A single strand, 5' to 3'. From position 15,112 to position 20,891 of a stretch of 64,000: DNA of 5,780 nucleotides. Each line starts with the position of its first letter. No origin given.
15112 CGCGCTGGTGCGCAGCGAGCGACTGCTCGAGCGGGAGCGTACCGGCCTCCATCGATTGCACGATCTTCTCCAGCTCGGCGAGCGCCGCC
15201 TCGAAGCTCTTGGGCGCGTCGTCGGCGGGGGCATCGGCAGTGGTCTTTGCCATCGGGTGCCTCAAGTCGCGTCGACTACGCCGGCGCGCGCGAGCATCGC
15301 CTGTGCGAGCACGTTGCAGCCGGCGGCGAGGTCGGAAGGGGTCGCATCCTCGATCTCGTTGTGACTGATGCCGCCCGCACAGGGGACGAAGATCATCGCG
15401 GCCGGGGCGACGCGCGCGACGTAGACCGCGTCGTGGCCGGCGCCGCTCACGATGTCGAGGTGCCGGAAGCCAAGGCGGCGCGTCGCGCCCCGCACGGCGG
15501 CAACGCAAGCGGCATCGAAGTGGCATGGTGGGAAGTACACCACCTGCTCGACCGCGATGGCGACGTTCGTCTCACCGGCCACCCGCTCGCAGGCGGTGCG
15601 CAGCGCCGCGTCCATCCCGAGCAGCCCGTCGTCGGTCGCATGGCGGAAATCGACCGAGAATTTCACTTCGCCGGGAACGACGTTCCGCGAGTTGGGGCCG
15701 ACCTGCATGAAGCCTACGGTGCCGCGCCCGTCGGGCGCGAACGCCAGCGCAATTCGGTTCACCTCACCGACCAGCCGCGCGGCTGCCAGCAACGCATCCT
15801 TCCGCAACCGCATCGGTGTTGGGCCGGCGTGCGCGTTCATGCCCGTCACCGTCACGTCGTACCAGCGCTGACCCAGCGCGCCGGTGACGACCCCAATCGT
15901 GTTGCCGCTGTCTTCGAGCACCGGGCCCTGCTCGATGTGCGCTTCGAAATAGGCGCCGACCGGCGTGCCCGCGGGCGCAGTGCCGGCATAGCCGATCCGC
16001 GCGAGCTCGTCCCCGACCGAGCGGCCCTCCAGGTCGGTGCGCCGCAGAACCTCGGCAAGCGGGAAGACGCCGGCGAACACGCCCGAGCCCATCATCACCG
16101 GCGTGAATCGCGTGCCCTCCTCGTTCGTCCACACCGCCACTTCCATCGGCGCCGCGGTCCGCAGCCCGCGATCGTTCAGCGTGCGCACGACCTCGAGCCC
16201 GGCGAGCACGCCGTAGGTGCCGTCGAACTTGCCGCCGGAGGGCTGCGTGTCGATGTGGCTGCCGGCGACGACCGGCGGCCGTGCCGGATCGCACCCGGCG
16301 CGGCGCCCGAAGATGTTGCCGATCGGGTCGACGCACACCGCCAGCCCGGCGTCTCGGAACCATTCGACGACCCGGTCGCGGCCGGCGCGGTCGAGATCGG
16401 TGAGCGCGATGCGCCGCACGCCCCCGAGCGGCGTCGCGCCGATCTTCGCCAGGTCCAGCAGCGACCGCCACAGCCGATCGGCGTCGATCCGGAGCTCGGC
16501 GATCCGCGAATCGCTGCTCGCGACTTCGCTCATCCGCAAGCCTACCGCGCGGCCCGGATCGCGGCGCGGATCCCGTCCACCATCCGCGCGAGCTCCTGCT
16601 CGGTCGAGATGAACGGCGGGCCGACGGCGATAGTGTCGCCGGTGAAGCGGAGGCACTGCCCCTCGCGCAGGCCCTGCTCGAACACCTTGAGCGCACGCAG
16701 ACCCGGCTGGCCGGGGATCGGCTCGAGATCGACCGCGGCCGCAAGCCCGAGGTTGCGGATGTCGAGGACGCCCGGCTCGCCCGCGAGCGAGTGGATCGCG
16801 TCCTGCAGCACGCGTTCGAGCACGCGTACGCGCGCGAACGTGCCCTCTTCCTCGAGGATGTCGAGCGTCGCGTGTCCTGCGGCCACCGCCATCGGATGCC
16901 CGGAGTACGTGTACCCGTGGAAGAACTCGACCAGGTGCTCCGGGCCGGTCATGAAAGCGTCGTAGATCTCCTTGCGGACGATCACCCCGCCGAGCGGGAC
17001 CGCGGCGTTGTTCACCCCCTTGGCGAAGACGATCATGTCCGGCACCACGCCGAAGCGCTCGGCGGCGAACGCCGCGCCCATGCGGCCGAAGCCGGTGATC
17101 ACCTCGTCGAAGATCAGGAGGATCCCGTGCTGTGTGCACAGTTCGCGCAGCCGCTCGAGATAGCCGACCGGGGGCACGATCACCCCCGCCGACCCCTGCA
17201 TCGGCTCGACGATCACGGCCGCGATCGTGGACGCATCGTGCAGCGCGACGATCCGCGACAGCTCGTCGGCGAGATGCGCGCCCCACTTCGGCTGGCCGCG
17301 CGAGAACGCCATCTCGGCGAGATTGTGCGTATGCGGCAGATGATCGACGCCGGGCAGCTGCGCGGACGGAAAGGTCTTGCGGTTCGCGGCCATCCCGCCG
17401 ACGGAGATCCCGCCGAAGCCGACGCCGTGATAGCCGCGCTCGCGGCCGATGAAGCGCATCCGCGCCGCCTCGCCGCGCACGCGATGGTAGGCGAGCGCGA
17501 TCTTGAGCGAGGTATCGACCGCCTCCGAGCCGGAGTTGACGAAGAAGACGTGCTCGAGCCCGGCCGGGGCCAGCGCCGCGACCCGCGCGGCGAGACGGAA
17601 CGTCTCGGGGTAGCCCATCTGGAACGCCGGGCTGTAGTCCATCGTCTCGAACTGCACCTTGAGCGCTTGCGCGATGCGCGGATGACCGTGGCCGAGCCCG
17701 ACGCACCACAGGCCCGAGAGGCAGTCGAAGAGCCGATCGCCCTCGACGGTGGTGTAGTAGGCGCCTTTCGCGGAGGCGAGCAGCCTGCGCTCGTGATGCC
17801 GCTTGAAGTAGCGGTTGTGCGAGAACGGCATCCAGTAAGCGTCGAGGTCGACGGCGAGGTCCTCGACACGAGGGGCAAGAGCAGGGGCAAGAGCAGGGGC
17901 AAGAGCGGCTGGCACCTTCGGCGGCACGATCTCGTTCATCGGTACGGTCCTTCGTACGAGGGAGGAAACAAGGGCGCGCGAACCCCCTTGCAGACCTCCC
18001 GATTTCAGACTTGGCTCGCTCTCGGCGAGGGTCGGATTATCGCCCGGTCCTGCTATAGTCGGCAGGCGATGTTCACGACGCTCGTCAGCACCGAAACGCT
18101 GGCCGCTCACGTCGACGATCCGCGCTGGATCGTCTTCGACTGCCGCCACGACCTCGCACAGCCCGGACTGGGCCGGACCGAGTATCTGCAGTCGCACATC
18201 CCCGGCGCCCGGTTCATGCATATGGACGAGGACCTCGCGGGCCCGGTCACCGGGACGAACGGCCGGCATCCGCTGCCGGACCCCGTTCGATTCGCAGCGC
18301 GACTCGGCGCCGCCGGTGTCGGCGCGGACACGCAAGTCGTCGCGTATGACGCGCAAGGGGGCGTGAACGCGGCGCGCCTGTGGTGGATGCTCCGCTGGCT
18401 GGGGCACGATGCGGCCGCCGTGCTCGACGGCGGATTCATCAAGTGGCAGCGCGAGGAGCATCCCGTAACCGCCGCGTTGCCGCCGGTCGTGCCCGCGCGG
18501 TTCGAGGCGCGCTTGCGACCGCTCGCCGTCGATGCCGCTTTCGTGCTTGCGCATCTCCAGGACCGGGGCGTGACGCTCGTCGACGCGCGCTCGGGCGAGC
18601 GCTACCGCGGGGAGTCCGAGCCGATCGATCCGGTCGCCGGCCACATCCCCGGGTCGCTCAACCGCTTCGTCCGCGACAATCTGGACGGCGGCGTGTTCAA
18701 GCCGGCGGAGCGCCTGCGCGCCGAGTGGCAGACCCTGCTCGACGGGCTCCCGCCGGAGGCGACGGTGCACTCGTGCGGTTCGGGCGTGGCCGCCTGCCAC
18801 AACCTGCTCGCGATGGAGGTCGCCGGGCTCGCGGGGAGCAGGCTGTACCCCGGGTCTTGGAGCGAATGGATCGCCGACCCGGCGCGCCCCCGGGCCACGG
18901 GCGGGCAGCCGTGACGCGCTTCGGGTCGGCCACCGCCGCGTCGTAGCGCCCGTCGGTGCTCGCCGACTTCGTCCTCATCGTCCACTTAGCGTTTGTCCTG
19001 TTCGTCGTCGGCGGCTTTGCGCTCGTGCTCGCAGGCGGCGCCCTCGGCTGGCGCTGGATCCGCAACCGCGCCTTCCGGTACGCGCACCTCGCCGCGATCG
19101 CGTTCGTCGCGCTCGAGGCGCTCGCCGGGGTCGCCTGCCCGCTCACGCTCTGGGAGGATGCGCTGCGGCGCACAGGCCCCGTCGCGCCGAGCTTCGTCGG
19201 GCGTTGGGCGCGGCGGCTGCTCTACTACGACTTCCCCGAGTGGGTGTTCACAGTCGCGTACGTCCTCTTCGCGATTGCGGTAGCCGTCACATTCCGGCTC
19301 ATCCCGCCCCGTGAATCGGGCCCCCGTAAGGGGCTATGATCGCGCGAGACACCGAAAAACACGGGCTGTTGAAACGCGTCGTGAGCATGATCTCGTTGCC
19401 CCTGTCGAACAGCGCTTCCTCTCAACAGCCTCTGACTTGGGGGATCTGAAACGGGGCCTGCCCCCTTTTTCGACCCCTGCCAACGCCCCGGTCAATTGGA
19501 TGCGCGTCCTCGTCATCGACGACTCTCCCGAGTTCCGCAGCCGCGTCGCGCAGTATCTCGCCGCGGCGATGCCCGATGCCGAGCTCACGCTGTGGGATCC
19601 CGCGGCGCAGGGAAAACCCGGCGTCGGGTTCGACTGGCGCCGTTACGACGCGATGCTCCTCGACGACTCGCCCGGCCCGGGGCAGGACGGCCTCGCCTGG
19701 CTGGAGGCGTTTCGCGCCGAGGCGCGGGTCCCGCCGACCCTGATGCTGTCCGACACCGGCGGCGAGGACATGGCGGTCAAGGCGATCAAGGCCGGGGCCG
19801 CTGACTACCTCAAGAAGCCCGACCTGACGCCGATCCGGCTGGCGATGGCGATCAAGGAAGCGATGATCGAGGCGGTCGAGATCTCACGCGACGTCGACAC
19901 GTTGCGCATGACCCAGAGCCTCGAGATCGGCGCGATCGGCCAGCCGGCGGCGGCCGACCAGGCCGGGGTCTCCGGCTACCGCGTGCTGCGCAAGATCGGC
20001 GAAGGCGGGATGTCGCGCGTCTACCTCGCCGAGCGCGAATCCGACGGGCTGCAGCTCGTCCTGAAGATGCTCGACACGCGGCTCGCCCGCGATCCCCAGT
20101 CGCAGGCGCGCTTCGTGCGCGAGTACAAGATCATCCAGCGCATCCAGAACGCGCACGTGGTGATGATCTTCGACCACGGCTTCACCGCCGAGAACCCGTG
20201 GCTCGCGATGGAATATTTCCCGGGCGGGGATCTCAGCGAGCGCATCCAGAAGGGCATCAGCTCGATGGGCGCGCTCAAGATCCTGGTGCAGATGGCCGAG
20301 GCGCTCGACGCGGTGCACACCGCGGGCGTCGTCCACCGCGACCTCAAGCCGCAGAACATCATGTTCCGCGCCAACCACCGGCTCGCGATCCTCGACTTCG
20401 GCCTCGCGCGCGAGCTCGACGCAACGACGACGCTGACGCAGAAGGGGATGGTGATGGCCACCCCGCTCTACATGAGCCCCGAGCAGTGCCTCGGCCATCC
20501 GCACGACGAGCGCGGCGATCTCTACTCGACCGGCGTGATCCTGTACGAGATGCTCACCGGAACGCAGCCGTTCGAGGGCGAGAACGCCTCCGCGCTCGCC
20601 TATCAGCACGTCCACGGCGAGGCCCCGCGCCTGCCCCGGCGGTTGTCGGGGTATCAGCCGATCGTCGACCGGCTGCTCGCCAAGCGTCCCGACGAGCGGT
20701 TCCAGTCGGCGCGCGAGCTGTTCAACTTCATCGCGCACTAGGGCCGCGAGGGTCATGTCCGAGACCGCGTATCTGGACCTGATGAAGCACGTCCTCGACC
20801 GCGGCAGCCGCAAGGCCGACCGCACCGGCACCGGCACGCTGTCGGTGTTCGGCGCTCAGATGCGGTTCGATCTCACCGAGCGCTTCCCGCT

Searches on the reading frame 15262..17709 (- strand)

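Call 45: search_protein_families(library=pfam, proteins=[window:15262-17709:-], max_evalue=0.0001)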
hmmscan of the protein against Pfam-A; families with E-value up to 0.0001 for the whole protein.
window:15262-17709:- (815 aa): 2 families
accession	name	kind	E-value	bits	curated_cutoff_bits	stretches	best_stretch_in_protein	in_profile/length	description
PF01546.33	Peptidase_M20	-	1.8e-26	93.8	24.6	1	483-806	3-205/206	Peptidase family M20/M25/M40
PF07687.19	M20_dimer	-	3.3e-05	24.2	21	1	612-708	4-100/107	Peptidase dimerisation domain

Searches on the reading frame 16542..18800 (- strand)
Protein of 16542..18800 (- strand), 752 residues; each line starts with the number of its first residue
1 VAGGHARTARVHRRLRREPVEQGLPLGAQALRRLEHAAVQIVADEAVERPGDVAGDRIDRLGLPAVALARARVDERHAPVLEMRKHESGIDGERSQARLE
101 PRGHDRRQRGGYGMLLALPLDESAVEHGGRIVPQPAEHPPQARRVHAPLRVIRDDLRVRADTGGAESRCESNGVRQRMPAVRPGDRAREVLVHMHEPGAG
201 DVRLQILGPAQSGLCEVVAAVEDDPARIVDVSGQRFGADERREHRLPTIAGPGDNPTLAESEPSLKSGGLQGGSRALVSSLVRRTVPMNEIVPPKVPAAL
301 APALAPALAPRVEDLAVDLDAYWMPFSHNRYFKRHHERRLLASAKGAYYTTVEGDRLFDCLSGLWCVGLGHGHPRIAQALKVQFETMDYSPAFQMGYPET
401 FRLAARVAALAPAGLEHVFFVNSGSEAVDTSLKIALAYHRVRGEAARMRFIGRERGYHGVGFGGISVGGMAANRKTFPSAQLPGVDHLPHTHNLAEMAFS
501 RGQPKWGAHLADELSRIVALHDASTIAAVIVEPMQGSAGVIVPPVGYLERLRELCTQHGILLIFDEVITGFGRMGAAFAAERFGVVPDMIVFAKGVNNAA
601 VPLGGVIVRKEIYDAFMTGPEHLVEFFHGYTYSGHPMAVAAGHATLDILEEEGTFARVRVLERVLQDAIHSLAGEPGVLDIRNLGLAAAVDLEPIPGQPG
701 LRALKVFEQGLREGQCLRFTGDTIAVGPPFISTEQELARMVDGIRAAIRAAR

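Call 45: search_protein_families(library=pfam, proteins=[window:16542-18800:-], max_evalue=0.0001)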
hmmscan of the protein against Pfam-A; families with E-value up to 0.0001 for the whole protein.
window:16542-18800:- (752 aa): 1 family
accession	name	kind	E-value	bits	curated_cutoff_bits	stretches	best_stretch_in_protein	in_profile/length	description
PF00202.27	Aminotran_3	-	1.4e-84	284.6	30.5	1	339-748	11-403/403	Aminotransferase class-III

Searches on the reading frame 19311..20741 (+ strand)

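Call 45: search_protein_families(library=pfam, proteins=[window:19311-20741:+], max_evalue=0.0001)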
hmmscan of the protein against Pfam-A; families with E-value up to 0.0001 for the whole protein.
window:19311-20741:+ (476 aa): 6 families
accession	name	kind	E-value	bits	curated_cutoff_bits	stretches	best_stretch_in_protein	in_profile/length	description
PF00069.31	Pkinase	-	1.3e-48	166.2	31.7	1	223-465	1-253/263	Protein kinase domain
PF07714.23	PK_Tyr_Ser-Thr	-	3.7e-32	112.1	23.1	1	225-442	3-226/258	Protein tyrosine and serine/threonine kinase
PF00072.30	Response_reg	-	3.3e-11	43.8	30.2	1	66-170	1-100/111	Response regulator receiver domain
PF01636.29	APH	-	1.3e-10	41.9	23.2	1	332-367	162-198/239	Phosphotransferase enzyme family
PF03109.22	ABC1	-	4.4e-07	29.7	22.9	1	297-376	144-224/244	ABC1 atypical kinase-like domain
PF06293.20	Kdo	-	1.8e-05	24.7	21.3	0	322-368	121-171/207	Lipopolysaccharide kinase (Kdo/WaaP) family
